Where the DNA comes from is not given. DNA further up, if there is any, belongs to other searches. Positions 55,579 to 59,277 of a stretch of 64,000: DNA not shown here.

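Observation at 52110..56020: Two diverged alleles of the icmF promoter and first 97 codons flank a 3.2-kb accessory segment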

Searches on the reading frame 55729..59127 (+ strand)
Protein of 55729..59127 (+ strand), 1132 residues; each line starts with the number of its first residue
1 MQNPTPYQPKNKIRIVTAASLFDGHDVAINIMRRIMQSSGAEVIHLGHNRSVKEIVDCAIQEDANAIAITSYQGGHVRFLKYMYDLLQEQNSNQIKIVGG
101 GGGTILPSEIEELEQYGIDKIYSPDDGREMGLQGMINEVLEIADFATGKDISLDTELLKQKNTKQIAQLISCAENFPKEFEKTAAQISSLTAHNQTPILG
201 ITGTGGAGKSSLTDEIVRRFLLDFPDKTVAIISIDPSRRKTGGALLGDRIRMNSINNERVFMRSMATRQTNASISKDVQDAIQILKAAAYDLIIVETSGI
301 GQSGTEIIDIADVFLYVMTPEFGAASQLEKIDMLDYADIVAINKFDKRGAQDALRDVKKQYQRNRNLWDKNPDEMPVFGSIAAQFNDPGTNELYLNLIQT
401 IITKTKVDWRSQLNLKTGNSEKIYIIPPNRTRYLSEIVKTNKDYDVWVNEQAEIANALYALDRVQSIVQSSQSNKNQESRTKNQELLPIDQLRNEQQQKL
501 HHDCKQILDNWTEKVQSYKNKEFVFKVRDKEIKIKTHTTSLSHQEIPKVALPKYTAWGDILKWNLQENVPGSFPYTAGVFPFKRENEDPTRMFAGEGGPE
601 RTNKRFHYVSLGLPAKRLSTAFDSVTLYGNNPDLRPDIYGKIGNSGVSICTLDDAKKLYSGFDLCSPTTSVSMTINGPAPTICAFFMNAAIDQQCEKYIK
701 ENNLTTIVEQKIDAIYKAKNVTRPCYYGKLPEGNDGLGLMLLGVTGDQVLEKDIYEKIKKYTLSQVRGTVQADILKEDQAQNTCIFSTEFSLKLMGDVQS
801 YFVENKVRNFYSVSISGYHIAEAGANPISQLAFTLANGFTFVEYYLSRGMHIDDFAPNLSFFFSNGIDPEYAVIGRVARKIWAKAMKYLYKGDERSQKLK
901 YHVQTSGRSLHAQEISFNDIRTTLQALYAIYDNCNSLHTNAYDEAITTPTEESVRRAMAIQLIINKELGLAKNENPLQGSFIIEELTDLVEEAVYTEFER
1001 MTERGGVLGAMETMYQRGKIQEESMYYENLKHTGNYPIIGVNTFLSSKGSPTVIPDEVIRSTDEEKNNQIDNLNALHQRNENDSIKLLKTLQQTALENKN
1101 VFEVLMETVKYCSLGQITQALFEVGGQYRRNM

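Call 7: search_protein_families(library=pfam, proteins=[window:55729-59127:+])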
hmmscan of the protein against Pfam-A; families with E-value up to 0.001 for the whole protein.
window:55729-59127:+ (1132 aa): 4 families
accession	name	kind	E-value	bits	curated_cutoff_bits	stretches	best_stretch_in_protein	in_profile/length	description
PF01642.28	MM_CoA_mutase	-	6e-115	385.1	22.1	2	759-1125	148-511/512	Methylmalonyl-CoA mutase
PF03308.22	MeaB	-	5.4e-43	147.4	23.1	1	167-363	2-201/273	Methylmalonyl Co-A mutase-associated GTPase MeaB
PF02310.24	B12-binding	-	3.6e-15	56.3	32.1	1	14-119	2-106/121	B12 binding domain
PF02492.25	cobW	-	1.6e-07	31.5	20.7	1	197-364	1-172/180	CobW/HypB/UreG, nucleotide-binding domain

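Call 13: find_encoding_contigs(protein=window:55729-59127:+, flank=10000, max_places=10)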
Protein window:55729-59127:+ (1132 aa): no gene with exactly this product is on record in the collection.

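Call 39: search_protein_families(library=ncbifam, proteins=[window:55729-59127:+], max_evalue=0.001)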
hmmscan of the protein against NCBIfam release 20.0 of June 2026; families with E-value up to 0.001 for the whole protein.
window:55729-59127:+ (1132 aa): 19 families
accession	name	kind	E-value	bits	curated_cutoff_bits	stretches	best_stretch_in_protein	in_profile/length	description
NF045497.1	IsobCoAmut_IcmF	equivalog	0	1785.4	1500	2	11-709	1-695/1076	fused isobutyryl-CoA mutase/GTPase IcmF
TIGR00641.1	acid_CoA_mut_N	subfamily_domain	3.3e-109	365.5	303.8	2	764-1131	157-525/528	methylmalonyl-CoA mutase N-terminal domain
NF006944.0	PRK09426.1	equivalog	7.7e-108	361.3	876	3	763-1130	186-553/721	methylmalonyl-CoA mutase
TIGR00750.1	lao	equivalog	2e-45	155.2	240.75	1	163-371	3-208/300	methylmalonyl Co-A mutase-associated GTPase MeaB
NF006958.0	PRK09435.1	equivalog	4.1e-37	127.9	329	1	157-371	16-231/333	methylmalonyl Co-A mutase-associated GTPase MeaB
TIGR00642.1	mmCoA_mut_beta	equivalog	1e-22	80.2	617.25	1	805-1044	209-450/620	methylmalonyl-CoA mutase small subunit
TIGR00640.1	acid_CoA_mut_C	subfamily_domain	3.8e-14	52.8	57.45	1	12-125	2-113/132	methylmalonyl-CoA mutase C-terminal domain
NF002612.0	PRK02261.1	equivalog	5.8e-11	42.1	110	1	14-138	5-133/148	methylaspartate mutase subunit S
TIGR01501.1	MthylAspMutase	equivalog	1.8e-08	34.2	135.8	1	22-138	11-131/134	methylaspartate mutase subunit S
TIGR02370.1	pyl_corrinoid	subfamily_domain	8.1e-06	25.4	215.3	1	8-103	80-176/197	methyltransferase cognate corrinoid protein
NF041607.1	dimeth_corrin_MtbC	equivalog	8.5e-06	25.4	350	1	14-101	84-172/203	dimethylamine corrinoid protein MtbC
NF040655.1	MtaC_Meth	equivalog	2.5e-05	23.5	420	1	8-103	115-209/253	methanol--corrinoid protein MtaC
NF006743.0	PRK09270.1-2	equivalog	6.1e-05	22.2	227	1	177-235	9-63/217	nucleoside/nucleotide kinase family protein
NF040669.1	MtaC2_Meth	equivalog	6.3e-05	22.4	450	1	11-115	125-228/267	methanol--corrinoid protein MtaC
TIGR02082.1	metH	equivalog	0.00012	19.9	1010.85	1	10-175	731-894/1182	methionine synthase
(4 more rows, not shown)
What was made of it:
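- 55729..59127 (+): Intact icmF (fused isobutyryl-CoA mutase/GTPase, 1132 aa). Pfam B12-binding, MeaB and MM_CoA_mutase (calls 7, 39).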

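Call 43: find_homologous_proteins(query=window:55729-59127:+, max_evalue=1e-100)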
Query window:55729-59127:+ (1132 aa): 8000 proteins with E <= 1e-100 among 8000 candidates; the best 120 are listed.
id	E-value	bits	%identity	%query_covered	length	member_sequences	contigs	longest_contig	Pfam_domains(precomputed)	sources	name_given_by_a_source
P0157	0.0e+0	2564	100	100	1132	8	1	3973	PF02492.26,PF03308.23,PF01642.29,PF02310.25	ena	-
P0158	0.0e+0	2334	91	100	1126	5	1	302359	PF02492.26,PF03308.23,PF01642.29,PF02310.25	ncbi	ncbi:MAG: methylmalonyl-CoA mutase family protein [Chitinophagales bacterium]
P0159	0.0e+0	2115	82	100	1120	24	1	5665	PF02492.26,PF03308.23,PF01642.29,PF02310.25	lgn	-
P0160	0.0e+0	2115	82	100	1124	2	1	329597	PF02492.26,PF03308.23,PF01642.29,PF02310.25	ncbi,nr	ncbi:MAG: methylmalonyl-CoA mutase family protein [Sphingobacteriales bacterium]|nr:methylmalonyl-Co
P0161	0.0e+0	2114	82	100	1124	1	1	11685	PF02492.26,PF03308.23,PF01642.29,PF02310.25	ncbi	-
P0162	0.0e+0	2114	82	100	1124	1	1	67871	PF02492.26,PF03308.23,PF01642.29,PF02310.25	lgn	-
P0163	0.0e+0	2114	82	100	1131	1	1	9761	PF02492.26,PF03308.23,PF01642.29,PF02310.25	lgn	-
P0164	0.0e+0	2113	82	100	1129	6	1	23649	PF02492.26,PF03308.23,PF01642.29,PF02310.25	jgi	jgi:methylmalonyl-CoA mutase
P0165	0.0e+0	2101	81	100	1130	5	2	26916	PF02492.26,PF03308.23,PF01642.29,PF02310.25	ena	-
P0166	0.0e+0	2101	81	100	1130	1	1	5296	PF02492.26,PF03308.23,PF01642.29,PF02310.25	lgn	-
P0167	0.0e+0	2101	81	100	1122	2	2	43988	PF02492.26,PF03308.23,PF01642.29,PF02310.25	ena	-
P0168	0.0e+0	2099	81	100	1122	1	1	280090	PF02492.26,PF03308.23,PF01642.29,PF02310.25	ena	-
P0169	0.0e+0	2099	81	100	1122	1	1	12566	PF02492.26,PF03308.23,PF01642.29,PF02310.25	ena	-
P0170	0.0e+0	2097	81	100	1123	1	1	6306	PF02492.26,PF03308.23,PF01642.29,PF02310.25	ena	-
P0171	0.0e+0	2094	81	100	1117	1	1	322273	PF02492.26,PF03308.23,PF01642.29,PF02310.25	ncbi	-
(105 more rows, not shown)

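Call 44: list_cluster_members(proteins=[P0157, P0001, P0158])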
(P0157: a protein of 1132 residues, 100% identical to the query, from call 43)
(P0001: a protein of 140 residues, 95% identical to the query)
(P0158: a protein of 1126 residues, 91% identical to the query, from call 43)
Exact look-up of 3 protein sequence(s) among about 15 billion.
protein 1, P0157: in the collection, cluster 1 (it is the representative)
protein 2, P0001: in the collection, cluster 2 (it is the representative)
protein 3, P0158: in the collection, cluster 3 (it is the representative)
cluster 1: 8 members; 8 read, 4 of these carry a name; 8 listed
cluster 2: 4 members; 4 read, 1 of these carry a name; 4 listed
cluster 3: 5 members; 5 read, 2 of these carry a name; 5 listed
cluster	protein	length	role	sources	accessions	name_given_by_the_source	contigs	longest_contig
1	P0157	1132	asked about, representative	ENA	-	-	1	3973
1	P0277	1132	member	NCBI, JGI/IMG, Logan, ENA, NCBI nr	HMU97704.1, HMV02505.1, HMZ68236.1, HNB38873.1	MAG TPA: methylmalonyl-CoA mutase family protein [Chitinophagales bacterium] | methylmalonyl-CoA mutase family protein [Chitinophagales bacterium]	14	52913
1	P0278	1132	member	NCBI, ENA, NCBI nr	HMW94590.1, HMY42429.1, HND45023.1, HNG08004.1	MAG TPA: methylmalonyl-CoA mutase family protein [Chitinophagales bacterium] | methylmalonyl-CoA mutase family protein [Chitinophagales bacterium]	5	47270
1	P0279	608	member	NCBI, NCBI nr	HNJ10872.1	MAG TPA: methylmalonyl-CoA mutase family protein, partial [Chitinophagales bacterium] | methylmalonyl-CoA mutase family protein [Chitinophagales bacterium]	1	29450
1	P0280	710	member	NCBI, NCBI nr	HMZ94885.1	MAG TPA: methylmalonyl-CoA mutase family protein, partial [Chitinophagales bacterium] | methylmalonyl-CoA mutase family protein [Chitinophagales bacterium]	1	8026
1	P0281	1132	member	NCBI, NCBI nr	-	-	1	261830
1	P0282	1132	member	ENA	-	-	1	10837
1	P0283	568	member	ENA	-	-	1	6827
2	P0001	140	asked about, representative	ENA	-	-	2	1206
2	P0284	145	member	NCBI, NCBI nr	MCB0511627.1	MAG: cobalamin-dependent protein, partial [Bacteroidetes bacterium] | cobalamin-dependent protein [Bacteroidota bacterium]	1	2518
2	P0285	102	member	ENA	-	-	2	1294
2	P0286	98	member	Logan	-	-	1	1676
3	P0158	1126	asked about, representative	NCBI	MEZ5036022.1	MAG: methylmalonyl-CoA mutase family protein [Chitinophagales bacterium]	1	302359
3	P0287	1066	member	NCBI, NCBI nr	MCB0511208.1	MAG: methylmalonyl-CoA mutase, partial [Bacteroidetes bacterium] | methylmalonyl-CoA mutase [Bacteroidota bacterium]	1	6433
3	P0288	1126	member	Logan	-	-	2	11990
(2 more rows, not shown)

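Call 47: find_encoding_contigs(protein=P0286, flank=10000, max_places=5)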
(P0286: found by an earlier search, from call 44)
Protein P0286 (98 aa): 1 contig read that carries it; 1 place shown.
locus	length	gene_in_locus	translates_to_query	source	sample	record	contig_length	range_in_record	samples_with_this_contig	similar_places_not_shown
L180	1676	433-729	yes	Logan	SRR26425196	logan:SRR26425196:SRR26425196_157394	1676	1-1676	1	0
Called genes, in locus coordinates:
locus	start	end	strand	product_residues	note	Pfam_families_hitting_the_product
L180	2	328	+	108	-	?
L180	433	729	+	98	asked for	PF02310:B12-binding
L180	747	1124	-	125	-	PF12844:HTH_19 (weak), PF13560:HTH_31, PF01381:HTH_3, PF13443:HTH_26 (weak)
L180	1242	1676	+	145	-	?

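Call 48: find_encoding_contigs(protein=P0158, flank=10000, max_places=3)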
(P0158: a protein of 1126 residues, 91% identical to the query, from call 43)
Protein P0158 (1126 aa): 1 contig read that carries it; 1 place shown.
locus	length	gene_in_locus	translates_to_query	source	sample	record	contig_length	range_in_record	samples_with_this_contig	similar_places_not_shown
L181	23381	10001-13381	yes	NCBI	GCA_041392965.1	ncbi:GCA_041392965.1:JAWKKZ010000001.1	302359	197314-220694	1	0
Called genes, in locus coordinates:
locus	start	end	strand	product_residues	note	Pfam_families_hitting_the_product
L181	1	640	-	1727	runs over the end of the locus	PF00082:Peptidase_S8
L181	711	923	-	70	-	-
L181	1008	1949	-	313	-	PF06342:DUF1057 (weak), PF00561:Abhydrolase_1, PF00975:Thioesterase (weak), PF03096:Ndr, PF12146:Hydrolase_4, PF12697:Abhydrolase_6, PF12695:Abhydrolase_5 (faint)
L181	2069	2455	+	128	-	PF06803:DUF1232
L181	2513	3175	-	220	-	PF00834:Ribul_P_3_epim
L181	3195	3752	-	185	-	PF12867:DinB_2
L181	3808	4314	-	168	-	PF00027:cNMP_binding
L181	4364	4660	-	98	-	-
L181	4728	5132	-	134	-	PF01878:EVE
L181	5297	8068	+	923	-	PF11791:Aconitase_B_N, PF06434:Aconitase_2_N, PF00330:Aconitase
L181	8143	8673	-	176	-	-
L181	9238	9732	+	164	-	PF00574:CLP_protease (weak)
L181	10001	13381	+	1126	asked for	PF02310:B12-binding, PF03308:MeaB, PF02492:cobW (weak), PF01642:MM_CoA_mutase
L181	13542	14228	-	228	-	-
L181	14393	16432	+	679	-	PF13567:DUF4131, PF03772:Competence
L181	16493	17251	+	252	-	PF00378:ECH_1, PF16113:ECH_2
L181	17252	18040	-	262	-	PF00793:DAHP_synth_1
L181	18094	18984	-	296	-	PF00701:DHDPS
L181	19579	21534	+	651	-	PF16177:ACAS_N, PF00501:AMP-binding, PF13193:AMP-binding_C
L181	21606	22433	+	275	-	PF01553:Acyltransferase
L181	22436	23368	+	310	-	PF01370:Epimerase, PF02719:Polysacc_synt_2 (faint), PF04321:RmlD_sub_bind, PF16363:GDP_Man_Dehyd (weak)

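Call 53: find_encoding_contigs(protein=P0282, flank=10000, max_places=5)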
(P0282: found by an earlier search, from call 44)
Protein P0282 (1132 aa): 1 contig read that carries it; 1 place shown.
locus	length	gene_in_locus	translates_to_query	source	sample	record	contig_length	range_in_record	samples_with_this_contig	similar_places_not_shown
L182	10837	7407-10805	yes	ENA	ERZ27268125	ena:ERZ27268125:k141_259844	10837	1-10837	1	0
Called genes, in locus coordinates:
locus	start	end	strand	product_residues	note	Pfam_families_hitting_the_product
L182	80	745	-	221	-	PF00834:Ribul_P_3_epim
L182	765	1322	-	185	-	PF12867:DinB_2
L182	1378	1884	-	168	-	PF00027:cNMP_binding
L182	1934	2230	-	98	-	-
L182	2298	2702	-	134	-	PF01878:EVE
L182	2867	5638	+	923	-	PF11791:Aconitase_B_N, PF06434:Aconitase_2_N, PF00330:Aconitase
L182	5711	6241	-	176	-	-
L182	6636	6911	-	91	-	PF15738:YafQ_toxin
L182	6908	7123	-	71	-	-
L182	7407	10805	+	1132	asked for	PF02310:B12-binding, PF03308:MeaB, PF02492:cobW (weak), PF01642:MM_CoA_mutase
